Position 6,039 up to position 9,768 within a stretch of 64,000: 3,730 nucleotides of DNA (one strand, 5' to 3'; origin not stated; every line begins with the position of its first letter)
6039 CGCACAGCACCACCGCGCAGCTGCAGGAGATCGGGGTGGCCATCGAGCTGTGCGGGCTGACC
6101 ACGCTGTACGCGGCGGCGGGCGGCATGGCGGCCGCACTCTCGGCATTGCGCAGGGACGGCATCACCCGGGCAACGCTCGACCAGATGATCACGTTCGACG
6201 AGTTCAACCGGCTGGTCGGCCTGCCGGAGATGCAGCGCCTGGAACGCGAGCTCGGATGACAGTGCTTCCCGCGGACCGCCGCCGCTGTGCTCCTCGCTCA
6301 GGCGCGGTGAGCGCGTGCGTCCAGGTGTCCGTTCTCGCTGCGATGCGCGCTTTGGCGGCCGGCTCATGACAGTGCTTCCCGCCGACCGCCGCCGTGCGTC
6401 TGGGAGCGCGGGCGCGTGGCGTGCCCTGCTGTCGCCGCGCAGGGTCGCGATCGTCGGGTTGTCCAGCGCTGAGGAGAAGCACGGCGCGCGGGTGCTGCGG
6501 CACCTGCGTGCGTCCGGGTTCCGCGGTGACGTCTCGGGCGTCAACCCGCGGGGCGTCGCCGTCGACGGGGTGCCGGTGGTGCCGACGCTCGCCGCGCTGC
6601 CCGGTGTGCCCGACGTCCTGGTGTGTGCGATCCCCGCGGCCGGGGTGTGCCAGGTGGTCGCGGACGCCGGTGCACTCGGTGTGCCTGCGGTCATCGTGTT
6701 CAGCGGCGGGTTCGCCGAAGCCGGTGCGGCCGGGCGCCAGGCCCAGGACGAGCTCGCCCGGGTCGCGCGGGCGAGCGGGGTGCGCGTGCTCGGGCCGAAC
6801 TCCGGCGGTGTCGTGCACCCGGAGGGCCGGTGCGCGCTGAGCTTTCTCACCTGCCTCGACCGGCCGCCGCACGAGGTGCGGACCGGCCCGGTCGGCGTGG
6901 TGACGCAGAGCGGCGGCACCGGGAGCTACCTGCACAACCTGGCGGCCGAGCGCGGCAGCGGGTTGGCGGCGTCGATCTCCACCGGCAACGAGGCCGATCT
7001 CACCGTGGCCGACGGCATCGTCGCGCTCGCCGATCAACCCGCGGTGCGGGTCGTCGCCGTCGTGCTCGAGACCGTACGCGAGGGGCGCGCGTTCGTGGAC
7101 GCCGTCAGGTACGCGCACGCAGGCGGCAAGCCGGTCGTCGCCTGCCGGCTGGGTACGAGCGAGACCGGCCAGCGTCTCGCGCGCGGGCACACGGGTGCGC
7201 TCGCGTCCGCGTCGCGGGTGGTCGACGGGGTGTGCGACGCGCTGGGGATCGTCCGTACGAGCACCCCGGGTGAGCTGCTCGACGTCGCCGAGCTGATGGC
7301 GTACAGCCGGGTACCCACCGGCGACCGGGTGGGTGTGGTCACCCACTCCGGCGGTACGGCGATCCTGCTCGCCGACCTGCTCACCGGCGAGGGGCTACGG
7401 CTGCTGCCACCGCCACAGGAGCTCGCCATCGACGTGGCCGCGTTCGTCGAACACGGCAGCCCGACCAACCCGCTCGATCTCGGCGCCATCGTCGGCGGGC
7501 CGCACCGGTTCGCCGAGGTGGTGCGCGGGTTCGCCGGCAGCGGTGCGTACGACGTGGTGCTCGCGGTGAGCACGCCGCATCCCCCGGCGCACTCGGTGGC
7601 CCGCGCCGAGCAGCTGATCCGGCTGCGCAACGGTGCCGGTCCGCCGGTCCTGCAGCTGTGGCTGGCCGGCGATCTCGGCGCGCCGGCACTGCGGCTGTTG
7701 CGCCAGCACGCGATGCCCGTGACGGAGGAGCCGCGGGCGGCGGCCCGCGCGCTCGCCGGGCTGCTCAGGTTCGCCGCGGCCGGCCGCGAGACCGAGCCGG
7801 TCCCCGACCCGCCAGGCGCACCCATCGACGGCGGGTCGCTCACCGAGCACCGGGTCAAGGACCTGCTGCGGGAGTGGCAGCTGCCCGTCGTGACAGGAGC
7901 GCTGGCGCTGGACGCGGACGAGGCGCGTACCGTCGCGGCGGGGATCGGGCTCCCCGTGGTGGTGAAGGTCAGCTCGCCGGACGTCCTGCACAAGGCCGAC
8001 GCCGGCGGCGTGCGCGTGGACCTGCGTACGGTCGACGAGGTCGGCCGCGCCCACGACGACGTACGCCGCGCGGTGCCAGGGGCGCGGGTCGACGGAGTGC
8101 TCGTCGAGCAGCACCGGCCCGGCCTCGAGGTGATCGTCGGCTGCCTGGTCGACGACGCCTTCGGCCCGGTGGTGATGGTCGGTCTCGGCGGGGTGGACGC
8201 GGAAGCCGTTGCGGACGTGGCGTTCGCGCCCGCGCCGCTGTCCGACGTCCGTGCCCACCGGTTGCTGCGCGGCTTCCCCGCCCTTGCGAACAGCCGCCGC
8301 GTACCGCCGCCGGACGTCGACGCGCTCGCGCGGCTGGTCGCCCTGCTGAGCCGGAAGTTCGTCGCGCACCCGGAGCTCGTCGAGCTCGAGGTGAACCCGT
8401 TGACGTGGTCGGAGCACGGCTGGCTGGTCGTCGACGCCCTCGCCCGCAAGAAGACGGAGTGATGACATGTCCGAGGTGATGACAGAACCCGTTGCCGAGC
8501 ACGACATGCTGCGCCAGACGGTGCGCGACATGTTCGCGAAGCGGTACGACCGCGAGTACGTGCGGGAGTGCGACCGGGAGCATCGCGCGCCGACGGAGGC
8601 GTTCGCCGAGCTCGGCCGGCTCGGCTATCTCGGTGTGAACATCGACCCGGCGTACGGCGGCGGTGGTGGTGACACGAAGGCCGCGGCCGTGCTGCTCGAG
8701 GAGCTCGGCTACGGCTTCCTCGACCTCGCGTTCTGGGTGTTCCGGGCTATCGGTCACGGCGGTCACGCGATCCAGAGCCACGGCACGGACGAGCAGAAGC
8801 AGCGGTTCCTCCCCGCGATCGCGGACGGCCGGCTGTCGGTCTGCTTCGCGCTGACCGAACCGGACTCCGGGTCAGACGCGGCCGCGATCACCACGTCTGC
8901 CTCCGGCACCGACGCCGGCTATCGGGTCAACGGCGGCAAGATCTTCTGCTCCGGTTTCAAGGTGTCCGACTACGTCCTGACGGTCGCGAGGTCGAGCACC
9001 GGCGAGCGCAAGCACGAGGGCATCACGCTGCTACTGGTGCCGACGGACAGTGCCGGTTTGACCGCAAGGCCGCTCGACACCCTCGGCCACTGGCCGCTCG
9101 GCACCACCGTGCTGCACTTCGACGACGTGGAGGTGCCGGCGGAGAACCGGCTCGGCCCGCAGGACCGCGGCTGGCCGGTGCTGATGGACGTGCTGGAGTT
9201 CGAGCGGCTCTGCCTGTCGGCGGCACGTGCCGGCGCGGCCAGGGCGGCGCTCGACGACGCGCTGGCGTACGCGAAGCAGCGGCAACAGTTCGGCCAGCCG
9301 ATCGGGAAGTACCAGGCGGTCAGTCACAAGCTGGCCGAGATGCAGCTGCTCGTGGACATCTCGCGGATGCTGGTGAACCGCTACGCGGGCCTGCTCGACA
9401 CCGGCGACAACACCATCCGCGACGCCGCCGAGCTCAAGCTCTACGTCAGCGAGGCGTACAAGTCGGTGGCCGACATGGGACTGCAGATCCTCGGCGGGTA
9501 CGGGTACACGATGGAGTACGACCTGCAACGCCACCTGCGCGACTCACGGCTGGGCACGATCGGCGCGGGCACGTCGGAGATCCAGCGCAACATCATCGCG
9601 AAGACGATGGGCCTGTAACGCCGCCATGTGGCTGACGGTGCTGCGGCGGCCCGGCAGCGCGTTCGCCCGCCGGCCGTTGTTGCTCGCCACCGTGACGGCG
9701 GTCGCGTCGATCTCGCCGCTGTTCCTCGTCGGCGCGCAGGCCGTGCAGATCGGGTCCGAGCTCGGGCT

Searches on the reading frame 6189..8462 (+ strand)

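Call 68: search_protein_families(library=pfam, proteins=[window:6189-8462:+], max_evalue=0.00001)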
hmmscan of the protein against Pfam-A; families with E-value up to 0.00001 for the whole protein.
window:6189-8462:+ (757 aa): 4 families
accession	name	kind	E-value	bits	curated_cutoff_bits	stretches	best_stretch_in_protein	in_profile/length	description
PF13549.11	ATP-grasp_5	-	4.4e-52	177.1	27.6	1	550-750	9-217/221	ATP-grasp domain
PF13607.11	Succ_CoA_lig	-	1.8e-37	128.6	27.4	1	233-369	2-137/138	Succinyl-CoA ligase like flavodoxin domain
PF13380.12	CoA_binding_2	-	1.5e-21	77.5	22.8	1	84-210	1-115/116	CoA binding domain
PF02629.25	CoA_binding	-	2.1e-06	28.8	22.3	1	84-172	4-95/97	CoA binding domain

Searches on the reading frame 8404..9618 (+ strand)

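Call 68: search_protein_families(library=pfam, proteins=[window:8404-9618:+], max_evalue=0.00001)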
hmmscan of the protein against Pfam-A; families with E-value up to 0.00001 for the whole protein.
window:8404-9618:+ (404 aa): 4 families
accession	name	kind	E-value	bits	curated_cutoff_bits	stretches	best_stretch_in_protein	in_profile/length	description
PF00441.29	Acyl-CoA_dh_1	-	2.9e-46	157.8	22.4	1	254-402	1-149/150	Acyl-CoA dehydrogenase, C-terminal domain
PF02771.21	Acyl-CoA_dh_N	-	6.2e-26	91.4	22.9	1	31-142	2-112/113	Acyl-CoA dehydrogenase, N-terminal domain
PF02770.24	Acyl-CoA_dh_M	-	2.8e-21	75.9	33.3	1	147-242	1-97/97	Acyl-CoA dehydrogenase, middle domain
PF08028.16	Acyl-CoA_dh_2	-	8.3e-15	55.7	22.7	1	269-386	1-128/134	Acyl-CoA dehydrogenase, C-terminal domain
